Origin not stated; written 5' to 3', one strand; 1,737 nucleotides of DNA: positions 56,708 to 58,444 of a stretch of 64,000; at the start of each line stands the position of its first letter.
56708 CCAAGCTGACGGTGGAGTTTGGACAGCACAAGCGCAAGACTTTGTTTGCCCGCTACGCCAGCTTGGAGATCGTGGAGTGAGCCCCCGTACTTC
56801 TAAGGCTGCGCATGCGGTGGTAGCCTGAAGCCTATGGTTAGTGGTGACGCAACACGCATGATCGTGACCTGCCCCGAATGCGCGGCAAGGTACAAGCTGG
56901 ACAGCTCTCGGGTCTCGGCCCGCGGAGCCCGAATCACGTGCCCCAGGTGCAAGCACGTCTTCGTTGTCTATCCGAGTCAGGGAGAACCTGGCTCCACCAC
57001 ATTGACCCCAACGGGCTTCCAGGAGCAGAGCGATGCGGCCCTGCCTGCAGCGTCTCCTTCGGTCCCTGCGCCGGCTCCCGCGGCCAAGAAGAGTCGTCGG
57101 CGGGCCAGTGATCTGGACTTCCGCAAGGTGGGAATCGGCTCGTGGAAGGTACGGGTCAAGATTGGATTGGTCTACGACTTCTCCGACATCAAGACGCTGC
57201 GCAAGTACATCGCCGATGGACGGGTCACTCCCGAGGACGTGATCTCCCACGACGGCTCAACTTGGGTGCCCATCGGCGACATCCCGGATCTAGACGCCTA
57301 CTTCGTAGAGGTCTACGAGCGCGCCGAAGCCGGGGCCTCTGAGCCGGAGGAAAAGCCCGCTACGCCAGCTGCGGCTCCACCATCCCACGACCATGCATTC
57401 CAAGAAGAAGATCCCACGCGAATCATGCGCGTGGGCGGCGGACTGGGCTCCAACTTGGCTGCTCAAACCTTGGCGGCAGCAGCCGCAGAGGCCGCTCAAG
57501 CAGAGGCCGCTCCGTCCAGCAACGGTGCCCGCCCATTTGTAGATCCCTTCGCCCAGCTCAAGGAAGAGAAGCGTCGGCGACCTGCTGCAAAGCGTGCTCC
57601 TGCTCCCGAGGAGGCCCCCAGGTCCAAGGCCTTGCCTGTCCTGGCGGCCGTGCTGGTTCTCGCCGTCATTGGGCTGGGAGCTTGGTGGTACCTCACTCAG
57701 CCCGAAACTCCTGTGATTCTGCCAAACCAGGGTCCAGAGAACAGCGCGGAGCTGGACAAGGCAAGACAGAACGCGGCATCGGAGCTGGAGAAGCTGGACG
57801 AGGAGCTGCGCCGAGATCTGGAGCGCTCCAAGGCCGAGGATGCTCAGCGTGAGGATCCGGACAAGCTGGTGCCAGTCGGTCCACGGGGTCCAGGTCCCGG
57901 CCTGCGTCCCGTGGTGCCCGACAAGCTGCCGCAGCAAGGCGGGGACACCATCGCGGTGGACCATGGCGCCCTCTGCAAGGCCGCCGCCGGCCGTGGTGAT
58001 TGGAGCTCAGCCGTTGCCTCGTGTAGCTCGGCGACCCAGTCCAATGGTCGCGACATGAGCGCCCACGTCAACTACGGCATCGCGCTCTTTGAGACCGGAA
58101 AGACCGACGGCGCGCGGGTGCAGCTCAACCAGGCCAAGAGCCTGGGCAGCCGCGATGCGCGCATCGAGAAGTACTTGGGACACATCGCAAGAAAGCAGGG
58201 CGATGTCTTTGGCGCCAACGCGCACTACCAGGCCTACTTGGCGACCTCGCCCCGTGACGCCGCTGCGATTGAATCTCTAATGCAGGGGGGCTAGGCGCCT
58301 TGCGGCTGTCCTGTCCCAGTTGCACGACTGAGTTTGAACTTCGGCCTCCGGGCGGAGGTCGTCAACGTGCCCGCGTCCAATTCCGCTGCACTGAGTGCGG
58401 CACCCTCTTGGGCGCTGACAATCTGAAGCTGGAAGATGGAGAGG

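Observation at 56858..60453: Tandem ZnR-GYF-TM-TPR paralogs followed by a zf-TFIIB ribbon protein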

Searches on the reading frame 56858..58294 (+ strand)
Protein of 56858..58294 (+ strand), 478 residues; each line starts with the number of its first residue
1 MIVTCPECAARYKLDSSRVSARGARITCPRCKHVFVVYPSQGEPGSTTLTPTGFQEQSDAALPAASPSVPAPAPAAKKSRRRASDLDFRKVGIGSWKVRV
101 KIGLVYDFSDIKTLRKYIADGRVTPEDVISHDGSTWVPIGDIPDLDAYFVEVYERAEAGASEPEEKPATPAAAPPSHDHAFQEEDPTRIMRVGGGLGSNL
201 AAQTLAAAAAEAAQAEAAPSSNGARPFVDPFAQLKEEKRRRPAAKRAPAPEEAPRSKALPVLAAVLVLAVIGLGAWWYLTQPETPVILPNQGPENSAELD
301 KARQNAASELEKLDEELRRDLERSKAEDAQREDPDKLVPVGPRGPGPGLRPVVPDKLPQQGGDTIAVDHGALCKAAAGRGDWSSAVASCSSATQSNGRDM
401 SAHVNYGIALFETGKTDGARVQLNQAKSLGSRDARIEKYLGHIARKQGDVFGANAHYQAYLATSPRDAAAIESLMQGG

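Call 3: search_protein_families(library=pfam, proteins=[window:56858-58294:+], max_evalue=1)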
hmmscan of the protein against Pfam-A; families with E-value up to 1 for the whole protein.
window:56858-58294:+ (478 aa): 18 families
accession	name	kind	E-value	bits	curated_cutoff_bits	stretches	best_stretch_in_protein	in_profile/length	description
PF13717.11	Zn_ribbon_4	-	3.1e-13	49.9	30.3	1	1-35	1-35/36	zinc-ribbon domain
PF13719.11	Zn_ribbon_5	-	1.2e-08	35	29.3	1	1-37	1-37/37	zinc-ribbon domain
PF07719.23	TPR_2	-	7.4e-05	23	27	0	402-429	3-30/34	Tetratricopeptide repeat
PF13432.12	TPR_16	-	7.9e-05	23.5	32.7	1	374-426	5-56/65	Tetratricopeptide repeat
PF23499.1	YnfU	-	0.0011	19.2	27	1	3-35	17-48/49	YnfU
PF22191.2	IBR_1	-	0.0018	18.5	27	1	3-35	4-31/47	IBR domain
PF14559.12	TPR_19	-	0.0043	17.8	25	1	378-435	3-60/68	Tetratricopeptide repeat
PF14237.11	GYF_2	-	0.0067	16.6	25.8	1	111-145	15-50/50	GYF domain 2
PF25206.1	DUF7836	-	0.0069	16.6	26.7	1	3-33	8-38/59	Domain of unknown function (DUF7836)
PF24441.1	DUF7560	-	0.023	14.8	27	0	3-17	6-20/44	Family of unknown function (DUF7560)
PF08274.17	Zn_Ribbon_YjdM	-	0.037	14.5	30.8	1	5-33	5-27/30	PhnA Zinc-Ribbon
PF19565.4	DUF6087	-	0.064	14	27.1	1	124-179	42-96/99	Family of unknown function (DUF6087)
PF20120.5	DUF6510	-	0.068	13.5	26.4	1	2-38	26-64/86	Family of unknown function (DUF6510)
PF13428.12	TPR_14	-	0.084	14.1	23.5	0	402-441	3-42/44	Tetratricopeptide repeat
PF23914.1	TPR_CcmH_CycH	-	0.29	11.4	42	1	375-467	59-154/158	Cytochrome c-type biogenesis protein H TPR domain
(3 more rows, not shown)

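Call 4: search_protein_families(library=ncbifam, proteins=[window:56858-58294:+], max_evalue=1)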
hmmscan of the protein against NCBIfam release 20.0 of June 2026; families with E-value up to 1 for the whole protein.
window:56858-58294:+ (478 aa): 9 families
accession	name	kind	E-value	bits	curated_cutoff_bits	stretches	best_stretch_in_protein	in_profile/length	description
TIGR02098.1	MJ0042_CXXC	domain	2.7e-10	39.8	20.9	1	1-37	1-37/38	MJ0042-type zinc finger domain-containing protein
TIGR02917.1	PEP_TPR_lipo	equivalog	4.9e-07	28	312.2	1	380-474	445-539/899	XrtA/PEP-CTERM system TPR-repeat protein PrsT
TIGR03939.1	PGA_TPR_OMP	equivalog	3.1e-06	25.7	366.65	1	371-476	91-196/800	poly-beta-1,6 N-acetyl-D-glucosamine export porin PgaA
NF038384.1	zinc_YnfU_fam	subfamily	6.8e-06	25.6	36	1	3-36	17-49/52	YnfU family zinc-binding protein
NF033761.1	gliding_GltJ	equivalog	0.00014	21.1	450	1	1-74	1-77/671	adventurous gliding motility protein GltJ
TIGR02521.1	type_IV_pilW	equivalog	0.0004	20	154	1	387-472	86-173/234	type IV pilus biogenesis/stability protein PilW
NF033758.1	gliding_GltE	equivalog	0.00071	18.7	225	1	372-430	262-320/411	adventurous gliding motility TPR repeat lipoprotein GltE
NF033598.2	elast_bind_EbpS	equivalog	0.0026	16.7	300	1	204-330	258-380/498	elastin-binding protein EbpS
NF040959.1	MamA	equivalog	0.046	13.1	200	1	376-457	47-128/204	magnetosome protein MamA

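Call 5: find_homologous_proteins(query=window:56858-58294:+)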
Query window:56858-58294:+ (478 aa): 270 proteins with E <= 0.001 among 8000 candidates; the best 120 are listed.
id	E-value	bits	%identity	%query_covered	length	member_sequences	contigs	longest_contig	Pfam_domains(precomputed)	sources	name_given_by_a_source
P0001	0.0e+0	1061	100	100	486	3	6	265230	PF13719.11,PF13717.12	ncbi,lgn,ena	-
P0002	9.8e-268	907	86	100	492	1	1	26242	PF13719.11,PF13717.12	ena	-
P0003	7.3e-264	894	84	100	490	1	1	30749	PF13719.11,PF13717.12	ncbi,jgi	ncbi:MAG: putative Zn finger-like uncharacterized protein [Cognaticolwellia sp.]|jgi:predicted Zn fi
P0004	7.3e-262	887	83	100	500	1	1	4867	PF13719.11,PF13717.12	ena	-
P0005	1.7e-254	863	81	100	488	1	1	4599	PF13719.11,PF13717.12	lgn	-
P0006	1.1e-247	841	79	100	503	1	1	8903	PF13719.11,PF13717.12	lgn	-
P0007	2.7e-220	750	74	100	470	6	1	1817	PF13719.11,PF13717.12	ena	-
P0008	4.2e-209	713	70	100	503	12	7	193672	PF13719.11,PF13717.12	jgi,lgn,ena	-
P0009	5.6e-178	611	61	100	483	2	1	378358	PF13719.11,PF13717.12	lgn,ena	-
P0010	3.4e-112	394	46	100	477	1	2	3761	PF13719.11,PF13717.12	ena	-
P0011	9.4e-112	392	45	100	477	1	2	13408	PF14559.13,PF13719.11,PF13717.12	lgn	-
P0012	3.0e-111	391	46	100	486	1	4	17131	PF13719.11,PF13717.12,PF13432.13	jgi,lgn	jgi:predicted Zn finger-like uncharacterized protein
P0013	5.5e-111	390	46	100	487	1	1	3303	PF13719.11,PF13717.12,PF13432.13,PF07719.24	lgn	-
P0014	8.5e-110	386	45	100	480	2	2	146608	PF14559.13,PF13719.11,PF13717.12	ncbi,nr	ncbi:MAG: hypothetical protein GY913_07460 [Proteobacteria bacterium]|nr:hypothetical protein [Pseud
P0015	2.7e-109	384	43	99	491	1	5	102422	PF13719.11,PF13717.12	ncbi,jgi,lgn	jgi:predicted Zn finger-like uncharacterized protein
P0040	1.0e-83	300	40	99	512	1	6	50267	PF13719.11,PF13717.12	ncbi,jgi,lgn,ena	-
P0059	4.3e-70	255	47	49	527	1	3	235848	PF13414.13,PF13719.11,PF13717.12,PF13432.13,PF07719.24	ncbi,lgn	-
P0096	5.8e-65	238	39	100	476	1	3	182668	PF13719.11,PF13717.12,PF13432.13,PF13428.13,PF07719.24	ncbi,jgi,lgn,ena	-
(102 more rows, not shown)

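Call 6: search_solved_structures(query=window:56858-58294:+, max_evalue=1, show_alignments=2)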
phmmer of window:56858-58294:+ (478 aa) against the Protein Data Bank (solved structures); distinct sequences matched with E-value up to 1: 23.
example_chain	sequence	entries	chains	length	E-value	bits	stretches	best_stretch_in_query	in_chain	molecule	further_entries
9qhb_A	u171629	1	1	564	1.6e-24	89.9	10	377-471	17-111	Engineered tetratricopeptide repeat protein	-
9qhc_A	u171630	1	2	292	1.4e-14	57.2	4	377-470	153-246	Engineered tetratricopeptide repeat protein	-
8bu0_A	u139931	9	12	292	1.2e-13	54.1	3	377-471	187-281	Consensus tetratricopeptide repeat protein | Crystal structure of an 8-repeat consensus TPR superhelix with Zinc. | Monomer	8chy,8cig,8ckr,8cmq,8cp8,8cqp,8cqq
2fo7_A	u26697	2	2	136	1.6e-08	37.2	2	377-471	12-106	SYNTHETIC CONSENSUS TPR PROTEIN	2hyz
7obi_A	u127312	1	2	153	1.7e-07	33.8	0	428-474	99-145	CTPR-rv4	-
9gzg_A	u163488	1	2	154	2.7e-06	29.9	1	375-474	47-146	Engineered CTPR protein with glutamic acids for conductivity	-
2nb9_A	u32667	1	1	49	2.1e-05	27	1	1-43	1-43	Uncharacterized protein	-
8ch0_A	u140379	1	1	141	2.5e-05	26.7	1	378-466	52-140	Consensus tetratricopeptide repeat protein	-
6vl6_A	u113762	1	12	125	0.00024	23.4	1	378-476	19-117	T33_dn2A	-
1na0_A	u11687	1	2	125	0.0011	21.2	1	375-474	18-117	designed protein CTPR3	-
6c2u_A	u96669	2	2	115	0.0011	21.2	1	296-383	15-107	phosphate-loop protein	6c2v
7zok_A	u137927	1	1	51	0.0036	19.6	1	4-40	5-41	Adventurous gliding motility protein X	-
5hrz_A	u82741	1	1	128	0.0047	19.2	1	378-474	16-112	TPR domain protein 1na0C3_3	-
2wqh_A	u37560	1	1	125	0.0097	18.1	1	375-474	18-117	CTPR3Y3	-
6v8e_A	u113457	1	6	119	0.011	17.9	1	377-474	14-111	Designed protein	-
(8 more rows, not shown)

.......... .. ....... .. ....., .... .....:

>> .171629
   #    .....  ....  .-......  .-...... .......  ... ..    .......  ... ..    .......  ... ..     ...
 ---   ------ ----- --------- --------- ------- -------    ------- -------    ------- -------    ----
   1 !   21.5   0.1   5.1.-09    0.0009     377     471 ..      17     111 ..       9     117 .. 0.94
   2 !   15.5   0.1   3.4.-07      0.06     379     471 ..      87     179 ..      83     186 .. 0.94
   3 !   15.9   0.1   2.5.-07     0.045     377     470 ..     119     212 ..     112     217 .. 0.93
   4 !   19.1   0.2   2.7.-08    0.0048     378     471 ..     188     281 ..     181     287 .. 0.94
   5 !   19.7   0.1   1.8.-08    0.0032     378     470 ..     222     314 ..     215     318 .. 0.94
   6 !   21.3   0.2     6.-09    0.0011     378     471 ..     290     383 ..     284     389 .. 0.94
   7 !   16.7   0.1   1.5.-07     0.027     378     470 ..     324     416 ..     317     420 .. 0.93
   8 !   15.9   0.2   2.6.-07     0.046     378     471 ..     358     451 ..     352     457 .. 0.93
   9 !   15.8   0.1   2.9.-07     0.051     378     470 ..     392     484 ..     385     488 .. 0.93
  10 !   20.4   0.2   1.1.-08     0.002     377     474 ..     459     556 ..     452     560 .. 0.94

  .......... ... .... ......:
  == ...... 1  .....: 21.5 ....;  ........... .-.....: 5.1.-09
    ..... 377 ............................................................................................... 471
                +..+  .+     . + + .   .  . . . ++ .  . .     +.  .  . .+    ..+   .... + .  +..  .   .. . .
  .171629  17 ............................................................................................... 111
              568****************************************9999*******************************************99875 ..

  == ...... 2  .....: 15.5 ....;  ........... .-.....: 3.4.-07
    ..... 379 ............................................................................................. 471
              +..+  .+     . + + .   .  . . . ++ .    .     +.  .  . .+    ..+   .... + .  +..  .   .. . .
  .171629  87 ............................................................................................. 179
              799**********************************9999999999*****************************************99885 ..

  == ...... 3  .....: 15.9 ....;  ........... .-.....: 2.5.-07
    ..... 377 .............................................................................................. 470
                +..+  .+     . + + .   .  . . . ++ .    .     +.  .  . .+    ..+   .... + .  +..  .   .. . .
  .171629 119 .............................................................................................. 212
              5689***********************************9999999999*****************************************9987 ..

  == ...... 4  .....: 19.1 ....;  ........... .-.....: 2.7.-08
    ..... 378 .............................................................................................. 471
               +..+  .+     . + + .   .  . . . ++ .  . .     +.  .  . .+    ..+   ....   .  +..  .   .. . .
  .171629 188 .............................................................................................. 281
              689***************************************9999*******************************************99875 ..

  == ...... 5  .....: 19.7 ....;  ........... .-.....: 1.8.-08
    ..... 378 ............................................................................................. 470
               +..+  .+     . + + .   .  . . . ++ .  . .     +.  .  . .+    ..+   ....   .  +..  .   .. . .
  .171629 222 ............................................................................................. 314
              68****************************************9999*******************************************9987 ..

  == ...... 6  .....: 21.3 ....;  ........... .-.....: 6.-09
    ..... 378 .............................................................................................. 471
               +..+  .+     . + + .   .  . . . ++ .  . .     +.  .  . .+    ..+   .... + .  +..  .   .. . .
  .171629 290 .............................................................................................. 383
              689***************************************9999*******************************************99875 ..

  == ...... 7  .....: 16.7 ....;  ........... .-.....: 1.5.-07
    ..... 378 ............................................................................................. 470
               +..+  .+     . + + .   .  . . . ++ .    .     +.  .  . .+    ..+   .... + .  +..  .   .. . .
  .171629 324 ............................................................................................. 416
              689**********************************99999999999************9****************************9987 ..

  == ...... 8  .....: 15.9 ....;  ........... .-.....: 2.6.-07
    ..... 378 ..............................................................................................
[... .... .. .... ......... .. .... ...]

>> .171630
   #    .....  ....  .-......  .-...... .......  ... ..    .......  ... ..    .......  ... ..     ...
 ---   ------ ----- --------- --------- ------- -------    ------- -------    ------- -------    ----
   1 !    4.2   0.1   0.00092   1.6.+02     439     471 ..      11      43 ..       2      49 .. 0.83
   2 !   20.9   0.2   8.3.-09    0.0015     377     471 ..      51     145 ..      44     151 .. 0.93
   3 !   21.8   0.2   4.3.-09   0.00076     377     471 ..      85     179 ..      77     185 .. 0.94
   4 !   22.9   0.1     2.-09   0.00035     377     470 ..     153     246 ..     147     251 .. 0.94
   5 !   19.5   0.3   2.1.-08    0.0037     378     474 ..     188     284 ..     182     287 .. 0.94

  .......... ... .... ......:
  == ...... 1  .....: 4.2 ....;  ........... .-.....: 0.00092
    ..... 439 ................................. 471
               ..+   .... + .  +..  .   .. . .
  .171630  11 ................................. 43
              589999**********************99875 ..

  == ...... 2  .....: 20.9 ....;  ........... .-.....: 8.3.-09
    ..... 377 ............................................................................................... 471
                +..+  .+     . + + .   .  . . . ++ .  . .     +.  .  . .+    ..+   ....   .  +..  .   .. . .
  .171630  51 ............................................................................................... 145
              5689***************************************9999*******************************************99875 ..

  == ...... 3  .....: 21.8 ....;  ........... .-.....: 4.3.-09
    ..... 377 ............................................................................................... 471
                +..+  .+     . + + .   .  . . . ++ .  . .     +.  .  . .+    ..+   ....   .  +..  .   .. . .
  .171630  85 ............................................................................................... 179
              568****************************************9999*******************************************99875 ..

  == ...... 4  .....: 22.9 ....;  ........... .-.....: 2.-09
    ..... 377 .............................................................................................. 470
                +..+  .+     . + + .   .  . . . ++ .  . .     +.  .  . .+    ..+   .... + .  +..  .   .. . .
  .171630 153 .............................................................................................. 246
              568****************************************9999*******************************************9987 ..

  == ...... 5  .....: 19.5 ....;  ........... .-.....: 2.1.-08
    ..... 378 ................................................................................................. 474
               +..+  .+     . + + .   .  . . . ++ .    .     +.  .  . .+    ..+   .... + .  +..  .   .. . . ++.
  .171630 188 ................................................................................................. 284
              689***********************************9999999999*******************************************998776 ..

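Call 8: find_encoding_contigs(protein=P0001, flank=10000, max_places=4)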
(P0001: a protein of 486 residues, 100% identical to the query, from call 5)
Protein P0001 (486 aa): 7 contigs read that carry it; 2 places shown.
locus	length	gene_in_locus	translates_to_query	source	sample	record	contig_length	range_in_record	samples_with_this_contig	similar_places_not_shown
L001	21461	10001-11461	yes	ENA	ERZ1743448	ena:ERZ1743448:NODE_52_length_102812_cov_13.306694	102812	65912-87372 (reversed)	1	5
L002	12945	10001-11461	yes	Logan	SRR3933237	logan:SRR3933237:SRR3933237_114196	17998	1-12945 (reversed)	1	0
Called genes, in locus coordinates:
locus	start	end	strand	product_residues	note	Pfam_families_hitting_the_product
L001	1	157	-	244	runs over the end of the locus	PF01183:Glyco_hydro_25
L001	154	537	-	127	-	PF19662:DUF6165, PF14063:DUF4254 (faint)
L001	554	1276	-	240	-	PF00106:adh_short, PF08659:KR, PF13561:adh_short_C2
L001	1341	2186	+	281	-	-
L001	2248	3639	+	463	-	PF00483:NTP_transferase, PF01128:IspD (weak), PF12804:NTP_transf_3, PF25084:LbH_EIF2B, PF00132:Hexapep (weak), PF25087:GMPPB_C, PF00132:Hexapep, PF14602:Hexapep_2 (weak)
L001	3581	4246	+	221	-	-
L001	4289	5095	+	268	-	-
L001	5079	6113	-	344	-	-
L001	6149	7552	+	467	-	PF13506:Glyco_transf_21, PF00535:Glycos_transf_2, PF13641:Glyco_tranf_2_3, PF13632:Glyco_trans_2_3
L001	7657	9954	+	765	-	PF00580:UvrD-helicase, PF13245:AAA_19, PF13604:AAA_30 (faint), PF01443:Viral_helicase1 (faint), PF13361:UvrD_C, PF13538:UvrD_C_2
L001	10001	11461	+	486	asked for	PF13717:Zn_ribbon_4, PF13719:Zn_ribbon_5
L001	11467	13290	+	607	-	PF07719:TPR_2 (faint), PF13181:TPR_8 (faint), PF13414:TPR_11 (weak), PF13432:TPR_16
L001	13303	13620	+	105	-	PF13453:Zn_ribbon_TFIIB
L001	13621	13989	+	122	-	-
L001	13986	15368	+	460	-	PF01425:Amidase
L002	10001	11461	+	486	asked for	PF13717:Zn_ribbon_4, PF13719:Zn_ribbon_5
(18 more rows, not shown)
